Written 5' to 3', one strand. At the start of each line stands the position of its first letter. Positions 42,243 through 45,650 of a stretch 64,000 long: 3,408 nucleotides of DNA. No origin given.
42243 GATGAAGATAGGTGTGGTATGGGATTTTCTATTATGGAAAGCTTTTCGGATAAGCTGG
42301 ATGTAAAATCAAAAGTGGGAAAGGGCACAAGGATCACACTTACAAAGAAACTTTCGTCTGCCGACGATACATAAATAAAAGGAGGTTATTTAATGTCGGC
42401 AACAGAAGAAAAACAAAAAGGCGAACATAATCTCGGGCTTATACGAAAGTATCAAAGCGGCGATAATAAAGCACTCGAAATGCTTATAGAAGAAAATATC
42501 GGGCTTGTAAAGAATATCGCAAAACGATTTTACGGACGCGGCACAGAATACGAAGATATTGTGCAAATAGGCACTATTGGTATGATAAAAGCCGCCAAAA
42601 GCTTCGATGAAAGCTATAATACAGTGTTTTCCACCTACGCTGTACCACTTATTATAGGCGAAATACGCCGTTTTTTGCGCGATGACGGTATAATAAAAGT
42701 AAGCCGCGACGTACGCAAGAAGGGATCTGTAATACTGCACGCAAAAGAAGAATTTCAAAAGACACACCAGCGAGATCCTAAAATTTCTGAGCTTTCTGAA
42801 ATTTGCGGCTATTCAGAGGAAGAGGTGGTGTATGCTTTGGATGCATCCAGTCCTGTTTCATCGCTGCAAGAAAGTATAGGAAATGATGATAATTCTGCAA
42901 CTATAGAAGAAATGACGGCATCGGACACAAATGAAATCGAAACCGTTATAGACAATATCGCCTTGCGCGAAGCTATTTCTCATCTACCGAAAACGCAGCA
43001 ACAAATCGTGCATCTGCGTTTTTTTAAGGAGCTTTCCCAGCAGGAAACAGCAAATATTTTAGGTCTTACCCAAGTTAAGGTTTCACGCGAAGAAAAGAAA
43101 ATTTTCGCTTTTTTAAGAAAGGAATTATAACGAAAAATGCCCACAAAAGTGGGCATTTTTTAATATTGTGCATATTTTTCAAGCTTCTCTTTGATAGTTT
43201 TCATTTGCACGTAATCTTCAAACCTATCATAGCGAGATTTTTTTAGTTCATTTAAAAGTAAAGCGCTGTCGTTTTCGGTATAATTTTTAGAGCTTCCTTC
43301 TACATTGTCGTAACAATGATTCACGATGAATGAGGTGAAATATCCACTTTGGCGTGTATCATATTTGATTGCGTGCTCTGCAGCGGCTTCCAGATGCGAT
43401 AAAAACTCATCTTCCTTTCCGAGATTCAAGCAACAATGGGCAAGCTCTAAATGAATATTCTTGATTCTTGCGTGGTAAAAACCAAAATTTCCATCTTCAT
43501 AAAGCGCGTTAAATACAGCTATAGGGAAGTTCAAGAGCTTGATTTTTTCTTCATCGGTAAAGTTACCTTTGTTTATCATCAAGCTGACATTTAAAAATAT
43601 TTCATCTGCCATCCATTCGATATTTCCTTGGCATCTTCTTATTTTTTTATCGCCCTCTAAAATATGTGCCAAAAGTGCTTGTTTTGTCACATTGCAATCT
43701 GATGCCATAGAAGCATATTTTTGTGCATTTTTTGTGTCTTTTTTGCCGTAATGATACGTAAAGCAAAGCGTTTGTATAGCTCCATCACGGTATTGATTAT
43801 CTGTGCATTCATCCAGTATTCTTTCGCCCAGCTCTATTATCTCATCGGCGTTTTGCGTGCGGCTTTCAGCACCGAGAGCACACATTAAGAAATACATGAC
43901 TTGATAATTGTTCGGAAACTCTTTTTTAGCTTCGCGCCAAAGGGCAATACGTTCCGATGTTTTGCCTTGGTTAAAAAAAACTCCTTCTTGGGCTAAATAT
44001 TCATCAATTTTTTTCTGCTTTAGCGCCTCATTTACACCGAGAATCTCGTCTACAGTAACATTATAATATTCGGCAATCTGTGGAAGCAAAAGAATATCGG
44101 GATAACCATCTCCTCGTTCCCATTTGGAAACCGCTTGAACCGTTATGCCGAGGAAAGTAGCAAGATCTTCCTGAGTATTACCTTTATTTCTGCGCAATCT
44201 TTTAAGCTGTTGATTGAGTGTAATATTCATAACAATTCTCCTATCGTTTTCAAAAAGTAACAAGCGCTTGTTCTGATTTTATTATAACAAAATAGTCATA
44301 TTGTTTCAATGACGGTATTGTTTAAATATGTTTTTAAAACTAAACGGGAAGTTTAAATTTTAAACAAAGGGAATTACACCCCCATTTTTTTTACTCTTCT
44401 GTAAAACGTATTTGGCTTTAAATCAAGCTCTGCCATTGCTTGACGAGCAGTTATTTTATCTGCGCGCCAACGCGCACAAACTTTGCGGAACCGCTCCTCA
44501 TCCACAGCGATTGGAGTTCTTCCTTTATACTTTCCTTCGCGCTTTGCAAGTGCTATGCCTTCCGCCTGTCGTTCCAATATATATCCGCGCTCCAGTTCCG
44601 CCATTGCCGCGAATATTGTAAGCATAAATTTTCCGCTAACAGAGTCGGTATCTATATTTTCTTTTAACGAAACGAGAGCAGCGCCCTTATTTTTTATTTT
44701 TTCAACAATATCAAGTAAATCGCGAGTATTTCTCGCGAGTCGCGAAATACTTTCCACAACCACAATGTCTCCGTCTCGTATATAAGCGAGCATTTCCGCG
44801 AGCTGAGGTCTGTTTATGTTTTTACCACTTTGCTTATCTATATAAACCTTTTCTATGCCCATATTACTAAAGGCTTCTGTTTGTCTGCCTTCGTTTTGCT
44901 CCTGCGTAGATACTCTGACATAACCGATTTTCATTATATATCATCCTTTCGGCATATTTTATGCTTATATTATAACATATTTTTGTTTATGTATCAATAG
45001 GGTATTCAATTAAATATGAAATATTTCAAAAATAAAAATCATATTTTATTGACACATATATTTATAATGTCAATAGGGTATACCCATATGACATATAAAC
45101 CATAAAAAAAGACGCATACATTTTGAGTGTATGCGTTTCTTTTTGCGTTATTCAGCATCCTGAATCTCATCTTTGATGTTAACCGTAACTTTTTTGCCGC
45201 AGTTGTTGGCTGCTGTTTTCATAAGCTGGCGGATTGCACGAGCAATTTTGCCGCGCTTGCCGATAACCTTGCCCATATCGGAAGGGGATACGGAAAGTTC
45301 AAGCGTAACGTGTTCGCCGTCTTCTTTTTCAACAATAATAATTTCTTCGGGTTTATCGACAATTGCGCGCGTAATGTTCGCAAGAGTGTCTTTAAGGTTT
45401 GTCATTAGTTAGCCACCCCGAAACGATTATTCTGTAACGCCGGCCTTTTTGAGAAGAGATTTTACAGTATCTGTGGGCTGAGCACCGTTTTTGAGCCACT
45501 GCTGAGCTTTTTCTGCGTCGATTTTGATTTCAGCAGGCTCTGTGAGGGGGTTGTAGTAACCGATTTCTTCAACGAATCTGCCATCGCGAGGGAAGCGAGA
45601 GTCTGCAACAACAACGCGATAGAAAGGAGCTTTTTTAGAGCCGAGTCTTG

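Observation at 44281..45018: Serine recombinase gene bracketed by two homologous 50-nt promoter modules in direct orientation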

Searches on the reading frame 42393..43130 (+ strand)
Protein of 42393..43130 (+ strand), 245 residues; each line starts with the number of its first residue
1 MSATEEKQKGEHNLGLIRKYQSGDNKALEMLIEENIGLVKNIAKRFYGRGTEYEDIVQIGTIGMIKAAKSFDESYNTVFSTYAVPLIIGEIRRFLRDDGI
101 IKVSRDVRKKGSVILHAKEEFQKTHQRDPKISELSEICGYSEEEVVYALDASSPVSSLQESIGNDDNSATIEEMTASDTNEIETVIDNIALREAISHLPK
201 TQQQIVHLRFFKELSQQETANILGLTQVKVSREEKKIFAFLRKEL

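Call 5: search_protein_families(library=pfam, proteins=[window:42393-43130:+])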
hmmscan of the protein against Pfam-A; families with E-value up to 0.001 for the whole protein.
window:42393-43130:+ (245 aa): 5 families
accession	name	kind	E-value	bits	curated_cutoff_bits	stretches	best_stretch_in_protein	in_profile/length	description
PF04542.20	Sigma70_r2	-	1.7e-17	63.4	24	1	31-98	1-68/71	Sigma-70 region 2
PF04545.22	Sigma70_r4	-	3.8e-11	42.8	24.1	1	194-243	1-50/50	Sigma-70, region 4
PF08281.18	Sigma70_r4_2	-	1.3e-08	34.7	25.7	1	190-230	3-43/54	Sigma-70, region 4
PF04539.22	Sigma70_r3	-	6.8e-08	33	25.3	1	112-172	4-64/78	Sigma-70 region 3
PF07638.17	Sigma70_ECF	-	8.9e-05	22.9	21.1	0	186-244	121-182/185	ECF sigma factor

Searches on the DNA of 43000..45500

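Call 50: search_rna_families(source=window, start=43000, end=45500, threshold=evalue, max_evalue=1)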
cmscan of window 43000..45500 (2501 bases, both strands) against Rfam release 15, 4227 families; matches with E-value up to 1: 8.
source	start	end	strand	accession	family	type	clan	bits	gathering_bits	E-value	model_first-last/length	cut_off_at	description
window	45045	45148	+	RF04312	trpB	Cis-reg;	-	34.3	59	0.022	1-107/107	no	trpB ncRNA motif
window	43094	43161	+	RF02057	STnc40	Gene; sRNA;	-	33.5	45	0.002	1-70/70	no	Salmonella enterica sRNA STnc40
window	43090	43191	-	RF01770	rimP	Cis-reg; leader;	-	25.5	47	0.28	1-102/102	no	Gammaprotebacteria rimP leader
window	43090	43161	+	RF02427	SpF10_sRNA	Gene; sRNA;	-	25.1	60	0.074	1-57/57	no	Streptococcus sRNA SpF10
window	45104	45144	+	RF00756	mir-299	Gene; miRNA;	-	24.5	67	0.038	1-63/63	no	mir-299 microRNA precursor family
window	43134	43160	+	RF02063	STnc350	Gene; sRNA;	-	23.9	60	0.19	35-61/68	no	Salmonella enterica sRNA STnc350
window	43129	43182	-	RF02066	STnc320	Gene; sRNA;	-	22.4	50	0.38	1-55/55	no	Salmonella enterica sRNA STnc320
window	43098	43163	+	RF00506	Thr_leader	Cis-reg; leader;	-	20.8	55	0.8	1-118/118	no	Threonine operon leader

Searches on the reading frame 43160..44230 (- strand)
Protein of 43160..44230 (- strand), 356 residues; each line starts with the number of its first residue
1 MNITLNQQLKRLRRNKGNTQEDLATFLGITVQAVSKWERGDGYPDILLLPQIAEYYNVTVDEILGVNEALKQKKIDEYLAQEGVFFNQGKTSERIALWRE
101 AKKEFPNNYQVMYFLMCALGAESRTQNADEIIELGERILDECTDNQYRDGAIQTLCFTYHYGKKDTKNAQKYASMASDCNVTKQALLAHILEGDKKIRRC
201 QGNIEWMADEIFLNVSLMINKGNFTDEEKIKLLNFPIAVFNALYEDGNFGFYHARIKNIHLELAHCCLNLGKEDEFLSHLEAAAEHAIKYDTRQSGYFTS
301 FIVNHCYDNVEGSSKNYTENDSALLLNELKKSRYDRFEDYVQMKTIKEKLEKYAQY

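Call 5: search_protein_families(library=pfam, proteins=[window:43160-44230:-])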
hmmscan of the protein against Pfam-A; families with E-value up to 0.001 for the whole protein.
window:43160-44230:- (356 aa): 4 families
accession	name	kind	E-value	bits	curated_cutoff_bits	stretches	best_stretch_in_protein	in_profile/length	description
PF01381.28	HTH_3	-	2e-14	53.8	23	1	9-63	1-55/55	Helix-turn-helix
PF13560.12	HTH_31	-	2.7e-08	34.4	27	1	7-62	4-60/64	Helix-turn-helix domain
PF12844.13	HTH_19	-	5.5e-06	26.6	30.2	1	7-64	2-59/64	Helix-turn-helix domain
PF13443.12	HTH_26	-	0.00044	20.9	22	0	9-67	2-61/63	Cro/C1-type HTH DNA-binding domain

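Call 6: search_protein_families(library=ncbifam, proteins=[window:43160-44230:-], max_evalue=0.01)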
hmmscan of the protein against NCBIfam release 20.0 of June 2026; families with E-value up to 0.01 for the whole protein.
window:43160-44230:- (356 aa): 12 families
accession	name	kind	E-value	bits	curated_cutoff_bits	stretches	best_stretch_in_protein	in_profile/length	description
NF041951.1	phage_RstR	subfamily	2.7e-13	50.1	80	1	5-71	3-69/108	RstR family transcriptional repressor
TIGR03830.1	CxxCG_CxxCG_HTH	subfamily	4.8e-07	29.6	61.8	1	5-44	66-105/127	type II TA system antitoxin MqsA family protein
NF047948.1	male_kill_WMK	equivalog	1.8e-05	24.4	300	1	6-69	164-227/300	WO male-killing family protein Wmk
NF006015.0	PRK08154.1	subfamily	5.7e-05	22.4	204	1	4-81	30-109/314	anaerobic benzoate catabolism transcriptional regulator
NF052239.1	antitox_spr1629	equivalog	8.9e-05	21.7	335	1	7-74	5-72/377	spr1629 family repressor/antitoxin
NF007257.0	PRK09706.1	subfamily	0.00013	21.8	101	1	2-47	3-48/135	transcriptional repressor DicA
TIGR03070.1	couple_hipB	subfamily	0.00021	21.2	71.65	1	5-54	3-52/58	type II toxin-antitoxin system Y4mF family antitoxin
NF041575.1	antitoxPezA_Strep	equivalog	0.00032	20.7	290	1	7-71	4-68/158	type II toxin-antitoxin system antitoxin PezA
NF047542.1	telomere_Tap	equivalog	0.0018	17.1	600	1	8-45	21-58/695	telomere-associated protein Tap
TIGR00270.2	TIGR00270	equivalog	0.0019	18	110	1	7-66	78-137/159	multiprotein bridging factor aMBF1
NF007481.0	PRK10072.1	equivalog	0.0051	17.3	110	0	8-39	37-68/96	HTH-type transcriptional regulator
NF007408.0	PRK09943.1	equivalog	0.0066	16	211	0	3-69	6-72/185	HTH-type transcriptional regulator PuuR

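Call 17: find_encoding_contigs(protein=window:43160-44230:-, flank=3000, max_places=10)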
Protein window:43160-44230:- (356 aa): 3 contigs read that carry it; 1 place shown.
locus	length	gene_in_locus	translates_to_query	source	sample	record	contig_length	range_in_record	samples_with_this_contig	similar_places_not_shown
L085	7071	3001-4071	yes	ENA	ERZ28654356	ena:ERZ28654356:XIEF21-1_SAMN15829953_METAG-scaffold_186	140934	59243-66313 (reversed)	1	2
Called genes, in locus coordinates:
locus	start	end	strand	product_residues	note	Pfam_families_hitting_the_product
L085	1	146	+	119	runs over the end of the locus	PF04297:UPF0122, PF08281:Sigma70_r4_2, PF04545:Sigma70_r4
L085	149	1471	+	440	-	PF02881:SRP54_N, PF13401:AAA_22 (weak), PF00448:SRP54, PF02978:SRP_SPB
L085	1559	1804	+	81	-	PF00886:Ribosomal_S16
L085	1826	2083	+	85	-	PF13083:KH_KhpA-B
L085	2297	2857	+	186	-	PF00239:Resolvase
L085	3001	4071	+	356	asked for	PF01381:HTH_3, PF12844:HTH_19 (weak), PF13560:HTH_31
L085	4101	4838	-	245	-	PF04542:Sigma70_r2, PF04539:Sigma70_r3, PF08281:Sigma70_r4_2, PF04545:Sigma70_r4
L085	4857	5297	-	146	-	PF13581:HATPase_c_2, PF02518:HATPase_c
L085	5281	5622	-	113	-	PF01740:STAS, PF13466:STAS_2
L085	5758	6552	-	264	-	PF02463:SMC_N (faint), PF00005:ABC_tran, PF13304:AAA_21 (faint)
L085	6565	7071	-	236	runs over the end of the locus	PF00528:BPD_transp_1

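Call 49: search_solved_structures(query=window:43160-44230:-, max_evalue=0.01)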
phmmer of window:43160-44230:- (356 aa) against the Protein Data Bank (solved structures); distinct sequences matched with E-value up to 0.01: 8.
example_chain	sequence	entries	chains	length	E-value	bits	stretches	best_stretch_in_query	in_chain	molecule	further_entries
9sf2_A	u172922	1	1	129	4.4e-05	25.8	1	7-60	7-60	Transcriptional regulator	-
3op9_A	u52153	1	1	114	0.00022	23.5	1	7-68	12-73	Pli0006 protein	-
6rnz_A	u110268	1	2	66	0.00037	22.8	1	5-64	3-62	HTH-type transcriptional regulator DdrOC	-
7t8i_A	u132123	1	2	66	0.00058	22.1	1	4-65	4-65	Phage element (ICEBs1)transcriptional regulator (Xre family)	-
6jq1_A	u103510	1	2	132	0.00059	22.1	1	3-64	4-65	Transcriptional regulator, XRE family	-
6rmq_A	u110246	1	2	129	0.0017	20.6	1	5-65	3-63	HTH-type transcriptional regulator DdrOC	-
6rnx_A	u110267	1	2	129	0.0017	20.6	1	5-64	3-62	HTH-type transcriptional regulator DdrOC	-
5cwc_A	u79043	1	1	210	0.0036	19.5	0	123-178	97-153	Designed helical repeat protein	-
